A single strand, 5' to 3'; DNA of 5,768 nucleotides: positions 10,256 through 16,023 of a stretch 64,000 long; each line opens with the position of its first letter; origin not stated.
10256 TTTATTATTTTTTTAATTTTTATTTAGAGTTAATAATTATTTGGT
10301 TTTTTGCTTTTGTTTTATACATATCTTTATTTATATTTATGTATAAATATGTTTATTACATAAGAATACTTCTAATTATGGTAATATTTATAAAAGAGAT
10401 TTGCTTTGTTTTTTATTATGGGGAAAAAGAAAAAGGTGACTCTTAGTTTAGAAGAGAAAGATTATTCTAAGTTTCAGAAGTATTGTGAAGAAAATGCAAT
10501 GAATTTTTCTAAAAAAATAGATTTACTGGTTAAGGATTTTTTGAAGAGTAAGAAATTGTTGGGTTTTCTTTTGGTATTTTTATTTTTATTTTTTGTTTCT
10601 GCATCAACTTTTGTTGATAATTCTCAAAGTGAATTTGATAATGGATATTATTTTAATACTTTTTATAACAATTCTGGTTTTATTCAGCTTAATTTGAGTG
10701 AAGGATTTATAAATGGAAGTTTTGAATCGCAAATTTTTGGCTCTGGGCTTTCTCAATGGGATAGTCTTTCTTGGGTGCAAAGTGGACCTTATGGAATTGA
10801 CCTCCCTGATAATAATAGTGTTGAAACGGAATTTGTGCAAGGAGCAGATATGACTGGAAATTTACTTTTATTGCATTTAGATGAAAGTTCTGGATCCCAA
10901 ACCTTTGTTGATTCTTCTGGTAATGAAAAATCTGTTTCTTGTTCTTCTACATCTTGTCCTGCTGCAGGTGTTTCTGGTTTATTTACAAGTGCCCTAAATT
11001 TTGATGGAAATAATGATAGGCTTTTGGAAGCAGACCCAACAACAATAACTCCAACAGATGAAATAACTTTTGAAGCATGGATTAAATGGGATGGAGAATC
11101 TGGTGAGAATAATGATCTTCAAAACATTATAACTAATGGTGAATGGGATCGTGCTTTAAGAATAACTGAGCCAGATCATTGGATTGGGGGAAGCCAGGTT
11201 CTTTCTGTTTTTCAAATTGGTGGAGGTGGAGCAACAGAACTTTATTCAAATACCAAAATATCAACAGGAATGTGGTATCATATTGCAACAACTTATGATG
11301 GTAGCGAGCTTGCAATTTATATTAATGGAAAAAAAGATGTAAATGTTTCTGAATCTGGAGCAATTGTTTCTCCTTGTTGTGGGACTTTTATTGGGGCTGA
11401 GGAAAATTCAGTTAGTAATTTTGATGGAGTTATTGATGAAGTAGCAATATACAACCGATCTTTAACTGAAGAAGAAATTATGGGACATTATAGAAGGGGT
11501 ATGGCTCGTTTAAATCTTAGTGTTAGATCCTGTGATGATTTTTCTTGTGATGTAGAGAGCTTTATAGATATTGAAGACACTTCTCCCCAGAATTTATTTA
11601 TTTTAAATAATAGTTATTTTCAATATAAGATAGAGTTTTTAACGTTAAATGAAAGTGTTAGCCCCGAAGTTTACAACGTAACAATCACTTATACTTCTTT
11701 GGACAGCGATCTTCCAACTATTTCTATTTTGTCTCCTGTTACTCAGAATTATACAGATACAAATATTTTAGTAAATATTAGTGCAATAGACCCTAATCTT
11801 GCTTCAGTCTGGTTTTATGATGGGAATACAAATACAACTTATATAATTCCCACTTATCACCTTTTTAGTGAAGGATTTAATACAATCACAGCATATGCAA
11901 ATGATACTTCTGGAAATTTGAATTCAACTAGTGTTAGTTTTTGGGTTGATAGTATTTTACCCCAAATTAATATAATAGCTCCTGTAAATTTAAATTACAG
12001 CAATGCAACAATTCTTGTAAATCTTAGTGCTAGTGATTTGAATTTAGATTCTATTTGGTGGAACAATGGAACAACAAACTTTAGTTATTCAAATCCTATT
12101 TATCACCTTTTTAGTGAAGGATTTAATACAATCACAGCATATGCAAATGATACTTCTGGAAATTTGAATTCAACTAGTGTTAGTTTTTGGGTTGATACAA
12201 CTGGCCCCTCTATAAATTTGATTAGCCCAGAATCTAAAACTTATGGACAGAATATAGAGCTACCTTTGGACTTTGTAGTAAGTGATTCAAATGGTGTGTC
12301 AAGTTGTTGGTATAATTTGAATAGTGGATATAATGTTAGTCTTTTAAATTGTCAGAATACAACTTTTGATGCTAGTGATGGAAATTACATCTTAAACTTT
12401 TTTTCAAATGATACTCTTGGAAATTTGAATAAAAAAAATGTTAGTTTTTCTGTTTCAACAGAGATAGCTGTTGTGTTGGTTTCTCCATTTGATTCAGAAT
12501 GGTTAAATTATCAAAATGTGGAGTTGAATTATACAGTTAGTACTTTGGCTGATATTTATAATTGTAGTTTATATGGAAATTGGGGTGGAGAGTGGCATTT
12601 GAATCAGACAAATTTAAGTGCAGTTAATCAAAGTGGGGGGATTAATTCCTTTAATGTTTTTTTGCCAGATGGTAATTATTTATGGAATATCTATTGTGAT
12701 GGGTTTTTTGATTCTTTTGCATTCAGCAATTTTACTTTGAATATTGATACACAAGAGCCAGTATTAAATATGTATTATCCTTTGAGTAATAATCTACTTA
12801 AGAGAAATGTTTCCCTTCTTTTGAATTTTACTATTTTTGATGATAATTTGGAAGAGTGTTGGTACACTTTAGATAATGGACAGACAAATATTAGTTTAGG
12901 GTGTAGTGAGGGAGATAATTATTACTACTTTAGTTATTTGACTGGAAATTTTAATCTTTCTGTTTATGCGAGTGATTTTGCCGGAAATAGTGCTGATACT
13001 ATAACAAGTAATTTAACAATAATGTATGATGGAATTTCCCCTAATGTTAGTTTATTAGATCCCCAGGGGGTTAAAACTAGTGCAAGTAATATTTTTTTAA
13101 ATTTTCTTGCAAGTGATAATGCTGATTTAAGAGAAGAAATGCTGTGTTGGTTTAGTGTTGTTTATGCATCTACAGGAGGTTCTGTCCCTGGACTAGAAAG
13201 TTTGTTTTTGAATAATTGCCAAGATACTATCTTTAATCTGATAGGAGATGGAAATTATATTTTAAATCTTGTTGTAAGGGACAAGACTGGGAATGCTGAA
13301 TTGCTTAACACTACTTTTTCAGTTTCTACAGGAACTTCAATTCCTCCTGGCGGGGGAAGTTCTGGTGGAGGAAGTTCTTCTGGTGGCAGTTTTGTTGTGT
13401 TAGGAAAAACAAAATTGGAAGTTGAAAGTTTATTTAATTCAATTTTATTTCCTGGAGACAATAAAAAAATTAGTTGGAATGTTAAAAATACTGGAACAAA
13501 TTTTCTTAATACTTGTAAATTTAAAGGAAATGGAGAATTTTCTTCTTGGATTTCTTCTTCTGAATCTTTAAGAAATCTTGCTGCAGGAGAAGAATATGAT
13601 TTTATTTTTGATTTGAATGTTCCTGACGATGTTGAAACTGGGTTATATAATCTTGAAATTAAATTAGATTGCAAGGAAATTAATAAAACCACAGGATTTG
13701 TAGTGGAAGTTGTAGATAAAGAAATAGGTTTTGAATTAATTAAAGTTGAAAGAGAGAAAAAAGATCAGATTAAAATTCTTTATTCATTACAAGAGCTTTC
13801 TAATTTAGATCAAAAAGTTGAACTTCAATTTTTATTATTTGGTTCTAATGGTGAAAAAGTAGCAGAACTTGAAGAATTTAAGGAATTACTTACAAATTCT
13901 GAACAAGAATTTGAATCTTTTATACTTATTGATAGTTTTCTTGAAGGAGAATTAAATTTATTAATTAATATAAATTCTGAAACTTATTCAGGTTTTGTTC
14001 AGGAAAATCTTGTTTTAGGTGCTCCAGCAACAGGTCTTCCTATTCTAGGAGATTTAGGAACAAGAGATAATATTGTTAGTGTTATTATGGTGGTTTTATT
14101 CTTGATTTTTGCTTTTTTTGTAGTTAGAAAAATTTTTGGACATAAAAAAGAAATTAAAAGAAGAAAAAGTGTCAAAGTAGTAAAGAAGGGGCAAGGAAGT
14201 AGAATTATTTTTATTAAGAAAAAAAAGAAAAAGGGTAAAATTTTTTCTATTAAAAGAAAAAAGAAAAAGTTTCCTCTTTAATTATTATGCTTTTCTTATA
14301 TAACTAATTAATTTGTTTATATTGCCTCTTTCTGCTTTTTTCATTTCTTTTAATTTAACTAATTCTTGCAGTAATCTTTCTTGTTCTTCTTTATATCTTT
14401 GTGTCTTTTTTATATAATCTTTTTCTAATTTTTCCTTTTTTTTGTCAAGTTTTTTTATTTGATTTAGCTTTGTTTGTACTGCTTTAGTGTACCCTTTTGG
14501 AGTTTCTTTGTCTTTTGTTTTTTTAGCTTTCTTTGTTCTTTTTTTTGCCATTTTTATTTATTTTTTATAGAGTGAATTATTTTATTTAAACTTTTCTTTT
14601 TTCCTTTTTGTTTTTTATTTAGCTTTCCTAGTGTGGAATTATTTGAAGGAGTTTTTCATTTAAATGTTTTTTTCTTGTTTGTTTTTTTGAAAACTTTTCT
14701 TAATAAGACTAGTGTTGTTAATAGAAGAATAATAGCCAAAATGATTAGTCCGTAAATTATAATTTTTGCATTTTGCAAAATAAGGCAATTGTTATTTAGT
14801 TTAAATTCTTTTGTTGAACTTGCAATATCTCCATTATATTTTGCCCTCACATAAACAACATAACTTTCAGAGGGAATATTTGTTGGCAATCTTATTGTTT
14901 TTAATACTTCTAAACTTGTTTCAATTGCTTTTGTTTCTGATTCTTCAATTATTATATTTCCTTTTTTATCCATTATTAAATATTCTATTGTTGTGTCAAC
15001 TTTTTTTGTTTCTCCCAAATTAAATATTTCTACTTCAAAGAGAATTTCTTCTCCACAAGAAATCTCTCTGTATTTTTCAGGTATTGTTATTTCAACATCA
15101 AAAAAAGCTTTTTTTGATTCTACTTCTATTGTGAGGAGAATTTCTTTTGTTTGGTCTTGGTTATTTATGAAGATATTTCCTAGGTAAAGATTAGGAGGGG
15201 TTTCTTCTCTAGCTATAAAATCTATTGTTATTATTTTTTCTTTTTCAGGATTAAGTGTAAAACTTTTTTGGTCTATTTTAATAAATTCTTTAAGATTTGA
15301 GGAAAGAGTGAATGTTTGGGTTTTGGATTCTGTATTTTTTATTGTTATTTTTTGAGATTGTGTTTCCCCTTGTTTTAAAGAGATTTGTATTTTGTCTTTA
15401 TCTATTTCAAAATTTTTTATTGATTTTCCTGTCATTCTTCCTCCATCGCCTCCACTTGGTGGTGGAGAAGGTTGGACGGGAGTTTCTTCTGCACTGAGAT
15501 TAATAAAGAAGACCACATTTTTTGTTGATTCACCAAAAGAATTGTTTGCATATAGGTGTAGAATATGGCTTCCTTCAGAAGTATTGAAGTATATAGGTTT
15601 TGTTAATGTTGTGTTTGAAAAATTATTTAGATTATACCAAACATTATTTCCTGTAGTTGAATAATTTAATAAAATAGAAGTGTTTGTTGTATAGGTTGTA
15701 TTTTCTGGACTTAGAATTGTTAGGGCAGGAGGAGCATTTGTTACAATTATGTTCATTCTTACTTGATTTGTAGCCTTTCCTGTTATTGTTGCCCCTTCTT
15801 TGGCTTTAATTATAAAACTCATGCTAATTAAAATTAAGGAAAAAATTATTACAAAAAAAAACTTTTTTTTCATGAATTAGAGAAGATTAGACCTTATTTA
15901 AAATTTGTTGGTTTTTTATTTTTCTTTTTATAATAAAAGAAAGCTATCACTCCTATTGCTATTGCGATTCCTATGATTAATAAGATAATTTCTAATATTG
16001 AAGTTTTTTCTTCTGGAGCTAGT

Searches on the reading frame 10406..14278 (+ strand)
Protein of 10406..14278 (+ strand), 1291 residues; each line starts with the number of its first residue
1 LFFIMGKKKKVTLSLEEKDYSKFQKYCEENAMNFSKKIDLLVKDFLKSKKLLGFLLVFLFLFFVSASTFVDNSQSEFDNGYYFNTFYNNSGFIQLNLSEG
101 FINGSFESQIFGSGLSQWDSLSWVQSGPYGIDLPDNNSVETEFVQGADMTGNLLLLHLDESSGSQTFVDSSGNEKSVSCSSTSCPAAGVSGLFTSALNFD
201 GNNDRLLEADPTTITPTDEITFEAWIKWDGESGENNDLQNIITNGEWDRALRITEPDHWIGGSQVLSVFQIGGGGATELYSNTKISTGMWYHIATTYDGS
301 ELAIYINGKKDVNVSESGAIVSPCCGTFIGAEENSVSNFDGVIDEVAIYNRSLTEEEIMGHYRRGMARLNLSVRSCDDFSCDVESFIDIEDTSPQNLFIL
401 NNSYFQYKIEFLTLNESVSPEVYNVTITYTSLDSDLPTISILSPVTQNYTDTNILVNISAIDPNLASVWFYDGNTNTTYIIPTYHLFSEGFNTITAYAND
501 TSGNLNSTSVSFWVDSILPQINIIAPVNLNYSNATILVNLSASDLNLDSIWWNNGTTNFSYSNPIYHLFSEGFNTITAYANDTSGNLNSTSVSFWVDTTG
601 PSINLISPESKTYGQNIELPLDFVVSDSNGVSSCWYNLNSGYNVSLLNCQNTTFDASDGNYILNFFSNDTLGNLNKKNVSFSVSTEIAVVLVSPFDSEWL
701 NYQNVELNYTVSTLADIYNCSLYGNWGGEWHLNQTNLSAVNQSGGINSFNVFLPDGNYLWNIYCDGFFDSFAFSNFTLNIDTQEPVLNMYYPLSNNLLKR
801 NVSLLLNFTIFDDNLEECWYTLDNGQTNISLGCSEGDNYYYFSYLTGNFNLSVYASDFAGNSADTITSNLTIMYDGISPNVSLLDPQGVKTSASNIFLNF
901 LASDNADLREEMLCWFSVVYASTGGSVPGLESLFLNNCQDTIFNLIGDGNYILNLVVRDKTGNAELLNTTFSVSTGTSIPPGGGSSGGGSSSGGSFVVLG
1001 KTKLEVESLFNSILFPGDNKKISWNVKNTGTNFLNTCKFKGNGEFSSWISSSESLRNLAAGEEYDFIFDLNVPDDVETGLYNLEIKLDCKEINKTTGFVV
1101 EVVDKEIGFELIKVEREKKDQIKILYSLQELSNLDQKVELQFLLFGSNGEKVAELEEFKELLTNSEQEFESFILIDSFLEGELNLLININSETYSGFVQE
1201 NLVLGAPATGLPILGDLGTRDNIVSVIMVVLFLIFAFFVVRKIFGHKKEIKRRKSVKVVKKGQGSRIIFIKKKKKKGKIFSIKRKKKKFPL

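Call 5: search_protein_families(library=pfam, proteins=[window:10406-14278:+], max_evalue=1)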
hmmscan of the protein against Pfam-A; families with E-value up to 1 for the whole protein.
window:10406-14278:+ (1291 aa): 13 families
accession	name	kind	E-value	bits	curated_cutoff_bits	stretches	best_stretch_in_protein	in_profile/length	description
PF13385.13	Laminin_G_3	-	9.8e-23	81.4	27.6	1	202-358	3-150/151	Concanavalin A-like lectin/glucanases superfamily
PF19077.6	Big_13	-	3.1e-06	28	27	0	568-598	71-102/102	Bacterial Ig-like domain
PF17957.7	Big_7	-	0.00013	23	24.1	1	437-476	1-43/70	Bacterial Ig domain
PF02494.22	HYR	-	0.00073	20.3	21.7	0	485-509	52-76/81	HYR domain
PF10633.15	NPCBM_assoc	-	0.0016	19.1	24.4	1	1015-1087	2-75/78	NPCBM-associated, NEW3 domain of alpha-galactosidase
PF15418.12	DUF4625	-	0.0027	18.5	27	0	1062-1087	89-114/131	Domain of unknown function (DUF4625)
PF09136.16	Glucodextran_B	-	0.0031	17.9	27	1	519-594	1-79/83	Glucodextranase, domain B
PF07705.17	CARDB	-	0.024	15.3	22.7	1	1004-1088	4-84/101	CARDB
PF02210.31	Laminin_G_2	-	0.058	14.3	22.9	1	264-346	29-121/126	Laminin G domain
PF00054.30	Laminin_G_1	-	0.09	13.4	24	1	273-318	38-84/131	Laminin G domain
PF19891.5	DUF6364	-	0.12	13.3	27.3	1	8-48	2-38/70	Family of unknown function (DUF6364)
PF22143.2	ScpA_C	-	0.18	12.5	27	1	417-445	23-51/91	C5a peptidase, fibronectin type III domain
PF23560.1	GBD_Hemicentin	-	0.21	11.9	27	0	864-894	23-53/100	Hemicentin galactose-binding domain-like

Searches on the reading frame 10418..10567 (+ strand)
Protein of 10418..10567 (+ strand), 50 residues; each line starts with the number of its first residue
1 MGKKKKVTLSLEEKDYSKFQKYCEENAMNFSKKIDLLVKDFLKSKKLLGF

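Call 77: search_protein_families(library=pfam, proteins=[window:10418-10567:+], max_evalue=10)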
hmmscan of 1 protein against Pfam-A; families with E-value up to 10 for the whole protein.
window:10418-10567:+ (50 aa): 2 families
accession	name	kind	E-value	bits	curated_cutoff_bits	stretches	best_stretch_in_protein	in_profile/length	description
PF19891.5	DUF6364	-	0.0057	17.5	27.3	1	4-40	2-38/70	Family of unknown function (DUF6364)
PF09274.16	ParG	-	0.01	16.4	21.4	1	2-44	32-74/76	ParG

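Call 78: search_solved_structures(query=window:10418-10567:+, max_evalue=10)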
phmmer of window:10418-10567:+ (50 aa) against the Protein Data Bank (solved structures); distinct sequences matched with E-value up to 10: 22.
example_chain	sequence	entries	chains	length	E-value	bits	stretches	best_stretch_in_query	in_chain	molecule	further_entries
7w41_A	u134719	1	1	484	0.064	17.1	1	9-35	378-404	Gastrin-releasing peptide receptor,GlgA glycogen synthase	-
4s0v_A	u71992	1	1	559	0.17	15.8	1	9-35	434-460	Human Orexin receptor type 2 fusion protein to P. abysii Glycogen Synthase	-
5wqc_A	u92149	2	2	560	0.17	15.8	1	9-35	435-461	Orexin receptor type 2,GlgA glycogen synthase,Orexin receptor type 2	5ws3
6tpg_A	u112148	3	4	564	0.18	15.7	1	9-35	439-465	Orexin receptor type 2,GlgA glycogen synthase,Hypocretin receptor-2 | Orexin receptor type 2,GlgA glycogen synthase,Orexin receptor type 2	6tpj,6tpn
1p94_A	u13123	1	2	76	0.28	15.2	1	2-44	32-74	plasmid partition protein ParG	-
6v9s_A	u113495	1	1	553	0.35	14.8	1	9-34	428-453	Orexin receptor type 1,GlgA glycogen synthase chimera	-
4zj8_A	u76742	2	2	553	0.36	14.8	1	9-34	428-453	human OX1R fusion protein to P.abysii glycogen synthase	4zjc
6hll_A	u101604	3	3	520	0.43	14.6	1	9-36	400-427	Substance-P receptor,GlgA glycogen synthase,Substance-P receptor | Substance-P receptor,Substance-P receptor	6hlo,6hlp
6e59_A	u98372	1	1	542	0.54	14.3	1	9-35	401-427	Substance-P receptor, GlgA glycogen synthase, Substance-P receptor chimera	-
6me2_A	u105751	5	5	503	0.64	14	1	9-33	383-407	chimera protein of Melatonin receptor type 1A and GlgA glycogen synthase | Fusion protein of Melatonin receptor type 1A and GlgA glycogen synthase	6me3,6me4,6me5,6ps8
9m88_A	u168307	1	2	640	0.78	13.8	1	9-33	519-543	GPR3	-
7f0k_A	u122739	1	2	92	0.81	13.7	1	3-35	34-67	Kinetoplastid membrane protein KMP-11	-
3fro_A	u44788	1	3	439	0.98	13.5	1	9-32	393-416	GlgA glycogen synthase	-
2bis_A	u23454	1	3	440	0.98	13.5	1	9-32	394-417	GLGA GLYCOGEN SYNTHASE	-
5y70_A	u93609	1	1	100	1.1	13.3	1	3-35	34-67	Kinetoplastid membrane protein 11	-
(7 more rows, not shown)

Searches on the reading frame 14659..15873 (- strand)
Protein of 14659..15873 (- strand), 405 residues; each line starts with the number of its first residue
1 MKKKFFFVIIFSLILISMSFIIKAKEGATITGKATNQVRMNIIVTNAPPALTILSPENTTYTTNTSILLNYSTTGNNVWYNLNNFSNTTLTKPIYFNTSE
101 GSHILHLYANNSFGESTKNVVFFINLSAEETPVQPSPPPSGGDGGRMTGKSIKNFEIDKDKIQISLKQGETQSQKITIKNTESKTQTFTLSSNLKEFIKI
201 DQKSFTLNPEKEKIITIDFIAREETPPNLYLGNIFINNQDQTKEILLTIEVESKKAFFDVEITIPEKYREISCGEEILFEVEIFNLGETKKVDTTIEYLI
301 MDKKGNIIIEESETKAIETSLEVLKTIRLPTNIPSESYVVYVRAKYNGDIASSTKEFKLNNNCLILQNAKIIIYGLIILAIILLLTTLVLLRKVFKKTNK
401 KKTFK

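Call 5: search_protein_families(library=pfam, proteins=[window:14659-15873:-], max_evalue=1)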
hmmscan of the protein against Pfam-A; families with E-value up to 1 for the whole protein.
window:14659-15873:- (405 aa): 11 families
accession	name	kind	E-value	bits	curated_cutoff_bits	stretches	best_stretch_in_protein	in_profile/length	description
PF22076.2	Cep192_D6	-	2.1e-05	25.1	35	1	156-249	5-100/101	Cep192 domain 6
PF22067.2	Cep192_D3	-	0.0018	18.8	27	1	159-225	6-73/99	Cep192 domain 3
PF12371.14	TMEM131_like_N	-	0.0089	16.7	28.8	1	169-223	16-72/84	Transmembrane protein 131-like N-terminal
PF06030.18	WxLIP_PGBD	-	0.0099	16.3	27.3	1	152-235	35-118/121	WxL Interacting Protein, peptidoglycan binding domain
PF24507.1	Ig_CFAP65_4th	-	0.015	16.2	27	1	176-224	2-51/76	CFAP65, fourth Ig-like domain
PF06280.18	fn3_5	-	0.016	16.3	27.6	1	172-241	10-103/112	Fn3-like domain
PF04681.18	Bys1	-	0.022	15.2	24.3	1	50-85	60-95/145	Blastomyces yeast-phase-specific protein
PF15780.11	ASH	-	0.045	14.4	27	1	168-225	21-80/98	Abnormal spindle-like microcephaly-assoc'd, ASPM-SPD-2-Hydin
PF00635.32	Motile_Sperm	-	0.09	13.1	25.9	1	160-227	8-75/109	MSP (Major sperm protein) domain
PF21577.3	PG_0320-like_C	-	0.19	12.3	27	0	167-236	17-84/106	PG_0320-like, C-terminal domain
PF22073.2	Cep192_D4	-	0.29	11.8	35.5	1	166-224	16-83/112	Cep192 domain 4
